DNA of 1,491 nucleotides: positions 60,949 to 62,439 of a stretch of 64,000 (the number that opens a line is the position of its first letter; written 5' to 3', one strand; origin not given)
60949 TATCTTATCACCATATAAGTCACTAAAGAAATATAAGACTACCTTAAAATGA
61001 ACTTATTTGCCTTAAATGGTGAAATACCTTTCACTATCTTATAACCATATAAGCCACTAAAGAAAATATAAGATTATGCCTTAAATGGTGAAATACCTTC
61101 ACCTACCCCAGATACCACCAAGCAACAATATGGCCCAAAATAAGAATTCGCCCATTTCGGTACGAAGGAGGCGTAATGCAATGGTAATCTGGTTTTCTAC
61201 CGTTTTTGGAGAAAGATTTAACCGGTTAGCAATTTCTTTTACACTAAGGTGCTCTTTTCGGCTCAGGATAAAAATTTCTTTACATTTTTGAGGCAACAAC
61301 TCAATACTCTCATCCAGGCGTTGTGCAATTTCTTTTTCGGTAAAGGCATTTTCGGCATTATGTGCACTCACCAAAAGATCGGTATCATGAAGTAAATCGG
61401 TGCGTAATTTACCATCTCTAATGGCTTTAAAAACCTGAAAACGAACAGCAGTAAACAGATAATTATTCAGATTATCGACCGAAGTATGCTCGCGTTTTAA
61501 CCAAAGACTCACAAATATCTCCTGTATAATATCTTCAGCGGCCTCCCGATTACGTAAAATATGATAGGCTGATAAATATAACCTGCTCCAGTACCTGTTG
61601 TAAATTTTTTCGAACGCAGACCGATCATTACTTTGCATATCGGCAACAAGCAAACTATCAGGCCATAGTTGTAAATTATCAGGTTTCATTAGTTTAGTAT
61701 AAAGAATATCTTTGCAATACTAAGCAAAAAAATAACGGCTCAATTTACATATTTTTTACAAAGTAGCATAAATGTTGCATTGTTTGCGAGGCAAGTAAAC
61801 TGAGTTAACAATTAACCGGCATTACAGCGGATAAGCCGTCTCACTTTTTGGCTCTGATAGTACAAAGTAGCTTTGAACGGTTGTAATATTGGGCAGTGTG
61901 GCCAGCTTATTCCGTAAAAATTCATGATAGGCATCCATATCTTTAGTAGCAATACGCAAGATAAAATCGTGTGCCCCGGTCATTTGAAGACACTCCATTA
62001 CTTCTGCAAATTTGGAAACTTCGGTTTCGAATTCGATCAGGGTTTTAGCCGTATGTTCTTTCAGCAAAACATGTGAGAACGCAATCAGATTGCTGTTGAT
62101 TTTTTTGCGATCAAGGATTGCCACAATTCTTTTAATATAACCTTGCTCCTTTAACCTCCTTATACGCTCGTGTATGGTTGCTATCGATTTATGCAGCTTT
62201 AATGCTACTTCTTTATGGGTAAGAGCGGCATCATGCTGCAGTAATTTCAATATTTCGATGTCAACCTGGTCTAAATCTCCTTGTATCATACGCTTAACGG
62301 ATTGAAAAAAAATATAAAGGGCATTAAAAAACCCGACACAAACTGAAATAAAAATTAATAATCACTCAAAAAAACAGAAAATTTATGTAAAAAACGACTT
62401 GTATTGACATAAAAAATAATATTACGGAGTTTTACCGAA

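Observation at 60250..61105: About 10 tandem copies of an ~86-bp structured non-coding unit lie between an ECF sigma gene and its FecR gene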

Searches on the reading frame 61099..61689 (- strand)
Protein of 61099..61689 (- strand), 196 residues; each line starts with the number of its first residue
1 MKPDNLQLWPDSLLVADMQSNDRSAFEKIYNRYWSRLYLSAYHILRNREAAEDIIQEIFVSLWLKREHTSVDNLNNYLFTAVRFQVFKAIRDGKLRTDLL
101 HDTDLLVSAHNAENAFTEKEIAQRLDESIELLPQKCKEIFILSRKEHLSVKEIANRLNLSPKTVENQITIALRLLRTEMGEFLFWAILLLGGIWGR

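Call 9: find_encoding_contigs(protein=window:61099-61689:-, flank=6000, max_places=10)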
Protein window:61099-61689:- (196 aa): 1 contig read that carries it; 1 place shown.
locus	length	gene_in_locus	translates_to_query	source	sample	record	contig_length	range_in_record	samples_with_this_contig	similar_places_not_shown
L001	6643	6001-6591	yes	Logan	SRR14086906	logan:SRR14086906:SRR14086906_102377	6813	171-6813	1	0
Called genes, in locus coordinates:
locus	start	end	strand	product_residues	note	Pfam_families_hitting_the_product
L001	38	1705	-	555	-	PF01229:Glyco_hydro_39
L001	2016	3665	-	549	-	PF02683:DsbD_TM, PF03190:Thioredox_DsbH (faint), PF13899:Thioredoxin_7, PF13098:Thioredoxin_2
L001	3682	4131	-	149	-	PF11412:DsbD_N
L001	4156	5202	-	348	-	PF00291:PALP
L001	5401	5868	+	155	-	PF13404:HTH_AsnC-type, PF13412:HTH_24, PF01037:AsnC_trans_reg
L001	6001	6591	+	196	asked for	PF07638:Sigma70_ECF (faint), PF04542:Sigma70_r2, PF08281:Sigma70_r4_2, PF04545:Sigma70_r4 (weak)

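Call 14: find_homologous_proteins(query=window:61099-61689:-, max_evalue=1e-20)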
Query window:61099-61689:- (196 aa): 128 proteins with E <= 1e-20 among 700 candidates; the best 120 are listed.
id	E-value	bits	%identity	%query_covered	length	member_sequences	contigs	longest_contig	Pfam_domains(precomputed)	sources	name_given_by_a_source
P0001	4.0e-115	400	92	100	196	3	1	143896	PF07638.18,PF00196.26,PF04545.23,PF04542.21,PF08281.19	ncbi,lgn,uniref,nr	ncbi:RNA polymerase sigma-70 factor (ECF subfamily) [Pedobacter sp. AK013]|uniref:RNA polymerase sig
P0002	4.3e-115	400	92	100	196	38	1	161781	PF08279.19,PF07638.18,PF00196.26,PF04545.23,PF04542.21,PF08281.19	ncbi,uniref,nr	ncbi:RNA polymerase sigma-70 factor [Pedobacter psychrodurus]|uniref:RNA polymerase sigma-70 factor 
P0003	1.0e-113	396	91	100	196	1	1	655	PF07638.18,PF00196.26,PF04545.23,PF04542.21,PF08281.19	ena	-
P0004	1.5e-111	389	89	100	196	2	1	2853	PF08279.19,PF07638.18,PF00196.26,PF04545.23,PF04542.21,PF08281.19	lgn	-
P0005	6.3e-110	383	88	100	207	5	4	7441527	PF07638.18,PF00196.26,PF04545.23,PF04542.21,PF08281.19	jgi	jgi:RNA polymerase sigma-70 factor (family 1)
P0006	1.7e-107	375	87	100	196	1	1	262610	PF07638.18,PF00196.26,PF04545.23,PF04542.21,PF08281.19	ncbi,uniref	ncbi:RNA polymerase sigma-70 factor [Pedobacter sp. GSP4]|uniref:RNA polymerase sigma-70 factor n=1 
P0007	1.8e-105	369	86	100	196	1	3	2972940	PF08279.19,PF00196.26,PF04545.23,PF04542.21,PF08281.19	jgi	jgi:RNA polymerase sigma-70 factor (family 1)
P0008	4.7e-105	367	85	100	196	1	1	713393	PF08279.19,PF00196.26,PF04545.23,PF04542.21,PF08281.19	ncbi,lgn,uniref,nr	ncbi:RNA polymerase sigma-70 factor [Pedobacter miscanthi]|uniref:RNA polymerase sigma-70 factor n=1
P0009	5.7e-101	354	83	100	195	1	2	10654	PF07638.18,PF00196.26,PF04545.23,PF04542.21,PF08281.19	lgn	-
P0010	7.6e-101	354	90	91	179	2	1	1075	PF08279.19,PF07638.18,PF00196.26,PF04545.23,PF04542.21,PF08281.19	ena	-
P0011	1.3e-91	324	77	99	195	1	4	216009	PF07638.18,PF04545.23,PF04542.21,PF08281.19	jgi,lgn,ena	-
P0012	1.1e-74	268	61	100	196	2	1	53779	PF07638.18,PF04545.23,PF04542.21,PF08281.19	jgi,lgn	-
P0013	9.3e-74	265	63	100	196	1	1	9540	PF07638.18,PF04545.23,PF04542.21,PF08281.19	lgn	-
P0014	3.3e-72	260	63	89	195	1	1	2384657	PF04545.23,PF08281.19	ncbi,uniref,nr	ncbi:RNA polymerase sigma-70 factor [Pedobacter sp. KR3-3]|uniref:RNA polymerase sigma-70 factor n=1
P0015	1.7e-70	255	60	96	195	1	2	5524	PF00196.26,PF04545.23,PF04542.21,PF08281.19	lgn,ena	-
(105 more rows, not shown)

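Call 16: find_encoding_contigs(protein=P0001, flank=5000, max_places=3)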
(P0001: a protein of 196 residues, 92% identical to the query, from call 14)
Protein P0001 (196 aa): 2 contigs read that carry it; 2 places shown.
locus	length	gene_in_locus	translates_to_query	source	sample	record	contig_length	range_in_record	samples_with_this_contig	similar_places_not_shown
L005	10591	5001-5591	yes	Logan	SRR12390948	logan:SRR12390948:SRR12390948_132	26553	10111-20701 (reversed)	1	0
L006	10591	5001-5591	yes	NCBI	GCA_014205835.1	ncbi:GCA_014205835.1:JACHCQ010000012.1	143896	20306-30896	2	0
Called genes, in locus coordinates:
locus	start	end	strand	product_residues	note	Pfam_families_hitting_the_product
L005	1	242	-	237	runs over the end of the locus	PF13175:AAA_15 (faint), PF00005:ABC_tran, PF13304:AAA_21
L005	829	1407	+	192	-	PF00027:cNMP_binding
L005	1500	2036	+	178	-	PF04264:YceI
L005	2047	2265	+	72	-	PF01361:Tautomerase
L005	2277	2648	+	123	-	PF00106:adh_short, PF08659:KR, PF13561:adh_short_C2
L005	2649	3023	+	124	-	PF00106:adh_short, PF13561:adh_short_C2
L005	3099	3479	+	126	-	PF12893:Lumazine_bd_2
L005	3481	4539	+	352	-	PF03060:NMO, PF00977:His_biosynth (faint), PF01645:Glu_synthase (weak), PF01070:FMN_dh (weak), PF00478:IMPDH (weak)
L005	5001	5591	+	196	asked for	PF07638:Sigma70_ECF (faint), PF04542:Sigma70_r2, PF00196:GerE (faint), PF08281:Sigma70_r4_2, PF04545:Sigma70_r4 (weak)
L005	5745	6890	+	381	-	PF04773:FecR, PF16344:FecR_C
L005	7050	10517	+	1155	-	PF07660:STN, PF13620:CarboxypepD_reg, PF13715:CarbopepD_reg_2, PF07715:Plug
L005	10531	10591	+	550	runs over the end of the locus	PF14322:SusD-like_3, PF07980:SusD_RagB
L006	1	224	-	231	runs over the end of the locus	PF13175:AAA_15 (faint), PF00005:ABC_tran, PF13304:AAA_21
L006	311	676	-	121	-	-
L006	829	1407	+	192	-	PF00027:cNMP_binding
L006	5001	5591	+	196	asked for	PF07638:Sigma70_ECF (faint), PF04542:Sigma70_r2, PF00196:GerE (faint), PF08281:Sigma70_r4_2, PF04545:Sigma70_r4 (weak)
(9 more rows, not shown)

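Call 17: find_encoding_contigs(protein=P0002, flank=5000, max_places=3)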
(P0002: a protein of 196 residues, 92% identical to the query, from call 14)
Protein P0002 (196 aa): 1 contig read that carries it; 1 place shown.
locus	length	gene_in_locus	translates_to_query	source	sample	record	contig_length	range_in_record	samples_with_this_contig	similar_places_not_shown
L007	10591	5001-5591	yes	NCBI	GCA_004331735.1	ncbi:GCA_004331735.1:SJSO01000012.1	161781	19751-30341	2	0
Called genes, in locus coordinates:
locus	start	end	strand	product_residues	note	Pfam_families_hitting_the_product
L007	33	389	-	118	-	-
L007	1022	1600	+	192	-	PF00027:cNMP_binding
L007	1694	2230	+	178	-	PF04264:YceI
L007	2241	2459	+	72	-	PF01361:Tautomerase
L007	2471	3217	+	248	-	PF00106:adh_short, PF08659:KR, PF23441:SDR, PF13561:adh_short_C2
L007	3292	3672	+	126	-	PF12893:Lumazine_bd_2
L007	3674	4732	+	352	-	PF03060:NMO, PF01645:Glu_synthase (weak), PF00478:IMPDH (weak)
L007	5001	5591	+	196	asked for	PF07638:Sigma70_ECF (faint), PF04542:Sigma70_r2, PF08279:HTH_11 (faint), PF00196:GerE (faint), PF08281:Sigma70_r4_2, PF04545:Sigma70_r4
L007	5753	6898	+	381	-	PF04773:FecR, PF16344:FecR_C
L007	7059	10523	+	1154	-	PF07660:STN, PF13620:CarboxypepD_reg, PF13715:CarbopepD_reg_2, PF07715:Plug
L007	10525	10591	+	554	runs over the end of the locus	PF14322:SusD-like_3, PF07980:SusD_RagB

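Call 18: find_encoding_contigs(protein=P0005, flank=5000, max_places=3)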
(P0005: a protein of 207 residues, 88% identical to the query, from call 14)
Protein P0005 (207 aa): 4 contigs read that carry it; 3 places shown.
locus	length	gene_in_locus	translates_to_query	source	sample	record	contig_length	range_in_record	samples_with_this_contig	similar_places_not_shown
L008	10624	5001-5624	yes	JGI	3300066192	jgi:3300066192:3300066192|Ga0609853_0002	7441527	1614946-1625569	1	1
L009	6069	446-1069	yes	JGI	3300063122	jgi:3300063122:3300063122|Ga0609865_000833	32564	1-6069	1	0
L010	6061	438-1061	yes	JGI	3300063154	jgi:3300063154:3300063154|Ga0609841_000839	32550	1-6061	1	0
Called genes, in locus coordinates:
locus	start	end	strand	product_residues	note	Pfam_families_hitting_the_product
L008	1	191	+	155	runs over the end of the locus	PF13404:HTH_AsnC-type, PF13412:HTH_24, PF01037:AsnC_trans_reg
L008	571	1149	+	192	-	PF00027:cNMP_binding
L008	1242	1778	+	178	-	PF04264:YceI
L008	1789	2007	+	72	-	PF01361:Tautomerase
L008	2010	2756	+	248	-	PF00106:adh_short, PF08659:KR, PF23441:SDR, PF13561:adh_short_C2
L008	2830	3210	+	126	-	PF12893:Lumazine_bd_2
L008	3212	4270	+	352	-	PF03060:NMO, PF01645:Glu_synthase (weak), PF00478:IMPDH (weak)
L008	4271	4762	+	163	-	-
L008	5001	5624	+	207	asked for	PF07638:Sigma70_ECF (faint), PF04542:Sigma70_r2, PF08281:Sigma70_r4_2, PF04545:Sigma70_r4, PF00196:GerE (faint)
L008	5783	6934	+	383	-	PF04773:FecR, PF16344:FecR_C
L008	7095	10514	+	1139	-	PF07660:STN, PF13620:CarboxypepD_reg, PF13715:CarbopepD_reg_2, PF07715:Plug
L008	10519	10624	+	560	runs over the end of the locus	PF14322:SusD-like_3, PF07980:SusD_RagB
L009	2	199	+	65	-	?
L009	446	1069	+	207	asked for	PF07638:Sigma70_ECF (faint), PF04542:Sigma70_r2, PF08281:Sigma70_r4_2, PF04545:Sigma70_r4, PF00196:GerE (faint)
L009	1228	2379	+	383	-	PF04773:FecR, PF16344:FecR_C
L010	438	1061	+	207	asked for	PF07638:Sigma70_ECF (faint), PF04542:Sigma70_r2, PF08281:Sigma70_r4_2, PF04545:Sigma70_r4, PF00196:GerE (faint)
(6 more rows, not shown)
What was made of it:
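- The AsnC gene is separated from sigma by eight genes in relatives (calls 16-18).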

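Call 23: find_encoding_contigs(protein=P0004, flank=5000, max_places=4)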
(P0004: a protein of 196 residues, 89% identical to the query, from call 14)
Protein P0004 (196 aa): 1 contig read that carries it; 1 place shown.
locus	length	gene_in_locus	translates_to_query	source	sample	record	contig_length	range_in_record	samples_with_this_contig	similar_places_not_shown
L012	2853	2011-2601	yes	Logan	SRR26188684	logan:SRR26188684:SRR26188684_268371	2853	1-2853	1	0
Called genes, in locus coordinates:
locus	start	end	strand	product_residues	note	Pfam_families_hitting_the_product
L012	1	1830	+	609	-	?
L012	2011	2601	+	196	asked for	PF07638:Sigma70_ECF (faint), PF04542:Sigma70_r2, PF08281:Sigma70_r4_2, PF04545:Sigma70_r4, PF08279:HTH_11 (faint), PF00196:GerE (faint)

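Call 24: find_encoding_contigs(protein=P0003, flank=5000, max_places=4)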
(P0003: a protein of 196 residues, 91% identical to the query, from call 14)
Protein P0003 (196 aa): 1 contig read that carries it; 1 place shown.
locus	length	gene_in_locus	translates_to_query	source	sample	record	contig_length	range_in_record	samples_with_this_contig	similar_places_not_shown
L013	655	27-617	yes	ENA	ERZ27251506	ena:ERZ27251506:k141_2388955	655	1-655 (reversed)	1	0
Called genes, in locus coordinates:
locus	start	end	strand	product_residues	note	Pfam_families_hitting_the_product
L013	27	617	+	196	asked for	PF07638:Sigma70_ECF (faint), PF04542:Sigma70_r2, PF00196:GerE (faint), PF08281:Sigma70_r4_2, PF04545:Sigma70_r4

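Call 29: find_encoding_contigs(protein=P0010, flank=5000, max_places=4)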
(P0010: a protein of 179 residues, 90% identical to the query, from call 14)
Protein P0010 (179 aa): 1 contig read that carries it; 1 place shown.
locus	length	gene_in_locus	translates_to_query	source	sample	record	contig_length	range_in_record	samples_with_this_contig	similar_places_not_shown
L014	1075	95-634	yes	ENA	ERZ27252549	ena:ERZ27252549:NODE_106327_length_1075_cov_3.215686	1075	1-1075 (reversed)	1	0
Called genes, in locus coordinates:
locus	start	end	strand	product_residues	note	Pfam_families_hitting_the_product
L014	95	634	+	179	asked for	PF07638:Sigma70_ECF (faint), PF04542:Sigma70_r2, PF08281:Sigma70_r4_2, PF04545:Sigma70_r4, PF08279:HTH_11 (faint), PF00196:GerE (faint)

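Call 30: find_encoding_contigs(protein=P0009, flank=5000, max_places=4)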
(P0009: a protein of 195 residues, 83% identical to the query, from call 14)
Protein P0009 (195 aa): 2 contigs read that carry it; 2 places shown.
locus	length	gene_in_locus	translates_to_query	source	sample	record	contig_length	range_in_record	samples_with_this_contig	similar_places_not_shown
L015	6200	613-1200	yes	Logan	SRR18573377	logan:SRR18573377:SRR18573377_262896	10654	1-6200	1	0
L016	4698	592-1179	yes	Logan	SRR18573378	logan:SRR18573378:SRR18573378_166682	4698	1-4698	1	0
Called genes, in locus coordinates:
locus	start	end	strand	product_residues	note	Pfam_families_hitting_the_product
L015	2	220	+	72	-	?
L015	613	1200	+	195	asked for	PF07638:Sigma70_ECF (faint), PF04542:Sigma70_r2 (weak), PF00196:GerE (faint), PF08281:Sigma70_r4_2, PF04545:Sigma70_r4 (weak)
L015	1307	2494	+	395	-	PF04773:FecR, PF16344:FecR_C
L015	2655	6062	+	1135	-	PF07660:STN, PF13620:CarboxypepD_reg, PF13715:CarbopepD_reg_2, PF07715:Plug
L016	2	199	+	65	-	?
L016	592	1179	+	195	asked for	PF07638:Sigma70_ECF (faint), PF04542:Sigma70_r2 (weak), PF00196:GerE (faint), PF08281:Sigma70_r4_2, PF04545:Sigma70_r4 (weak)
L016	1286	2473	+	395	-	PF04773:FecR, PF16344:FecR_C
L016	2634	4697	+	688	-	?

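Call 48: search_protein_families(library=pfam, proteins=[window:61099-61689:-], max_evalue=0.00001)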
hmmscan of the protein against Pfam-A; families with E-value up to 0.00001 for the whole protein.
window:61099-61689:- (196 aa): 3 families
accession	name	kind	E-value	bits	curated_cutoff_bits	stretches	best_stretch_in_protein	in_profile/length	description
PF08281.18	Sigma70_r4_2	-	2.9e-12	46.5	25.7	1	123-174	2-53/54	Sigma-70, region 4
PF04542.20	Sigma70_r2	-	8.5e-09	35.5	24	1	30-93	2-68/71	Sigma-70 region 2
PF04545.22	Sigma70_r4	-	6.2e-07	29.3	24.1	0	131-176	4-49/50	Sigma-70, region 4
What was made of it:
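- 61099..61689 (-): ECF sigma-70 factor gene, 196 aa, Bacteroidetes expansion family 1. Its last ~30 nt belong to the array-bearing haplotype. Pfam Sigma70_r2 and r4_2 (call 48).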

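Call 78: search_protein_families(library=ncbifam, proteins=[window:61099-61689:-], max_evalue=1e-10)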
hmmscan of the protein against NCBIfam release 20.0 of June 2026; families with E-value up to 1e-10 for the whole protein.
window:61099-61689:- (196 aa): 27 families (the best 25 are shown)
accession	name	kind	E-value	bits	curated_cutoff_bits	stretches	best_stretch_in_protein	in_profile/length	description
TIGR02985.1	Sig70_bacteroi1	subfamily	2.2e-40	138.5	126.4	1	25-179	2-162/162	RNA polymerase sigma-70 factor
TIGR02937.1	sigma70-ECF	superfamily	4.1e-23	81.8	42.9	1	24-178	1-164/165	sigma-70 family RNA polymerase sigma factor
NF058625.1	sigma_PG0214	equivalog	8.9e-22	77.6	130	1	23-179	3-161/170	GFO_1088 family ECF-type sigma factor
NF009172.0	PRK12519.1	subfamily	2.1e-21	76.4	222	1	9-179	14-189/194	RNA polymerase sigma factor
NF008888.0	PRK11922.1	equivalog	4.6e-20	72.2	204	1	5-180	11-197/231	RNA polymerase sigma factor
NF009166.1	PRK12513.1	equivalog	1.1e-17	64.4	206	1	11-181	9-188/193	RNA polymerase sigma factor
TIGR02983.1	SigE-fam_strep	subfamily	2.5e-17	63.2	141.55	1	21-180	3-159/162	SigE family RNA polymerase sigma factor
NF004113.0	PRK05602.1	equivalog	2.3e-16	60.1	208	1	10-179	31-201/211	RNA polymerase sigma factor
NF007223.0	PRK09641.1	equivalog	7.1e-16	58.6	209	1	15-180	9-185/187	RNA polymerase sigma factor SigW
NF009168.0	PRK12515.1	subfamily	4.6e-15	55.6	236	1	10-172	8-172/189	RNA polymerase sigma factor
TIGR02952.1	Sig70_famx2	equivalog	8.6e-15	55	206.45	1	14-178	1-169/170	ECF subfamily RNA polymerase sigma factor, BldN family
NF009195.0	PRK12543.1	subfamily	9.2e-14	51.4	197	1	14-179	10-178/192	RNA polymerase sigma factor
NF009167.0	PRK12514.1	equivalog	1.8e-13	50.8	265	1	15-172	11-171/180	RNA polymerase sigma factor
TIGR02989.1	Sig-70_gvs1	subfamily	1.9e-13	50.7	124.55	1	25-176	2-155/158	RNA polymerase sigma-70 factor, Rhodopirellula/Verrucomicrobium family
TIGR02950.1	SigM_subfam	subfamily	4.1e-13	49.5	147.95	1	26-169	2-148/159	RNA polymerase sigma factor, SigM family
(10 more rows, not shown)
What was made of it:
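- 61099..61689 (-): TIGR02985 at 138.5 bits, cutoff 126.4 (call 78).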

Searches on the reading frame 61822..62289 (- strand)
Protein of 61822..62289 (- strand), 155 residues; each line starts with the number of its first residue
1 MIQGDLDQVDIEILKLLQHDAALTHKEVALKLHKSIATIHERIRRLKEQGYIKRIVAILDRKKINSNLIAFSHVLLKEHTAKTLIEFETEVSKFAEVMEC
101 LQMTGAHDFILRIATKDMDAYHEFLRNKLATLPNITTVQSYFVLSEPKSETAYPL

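Call 48: search_protein_families(library=pfam, proteins=[window:61822-62289:-], max_evalue=0.00001)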
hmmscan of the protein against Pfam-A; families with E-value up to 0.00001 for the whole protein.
window:61822-62289:- (155 aa): 3 families
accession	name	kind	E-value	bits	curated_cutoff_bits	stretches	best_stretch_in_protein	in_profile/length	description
PF01037.27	AsnC_trans_reg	-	1.1e-20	73.8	25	1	80-146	9-73/73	Lrp/AsnC ligand binding domain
PF13412.12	HTH_24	-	1.1e-13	50.9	21.9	1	6-53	1-48/48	Winged helix-turn-helix DNA-binding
PF13404.12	HTH_AsnC-type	-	3.6e-11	43.1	27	1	6-47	1-42/42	AsnC-type helix-turn-helix domain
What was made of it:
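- An AsnC-family gene lies at 61822-62289 on the same strand (call 48).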
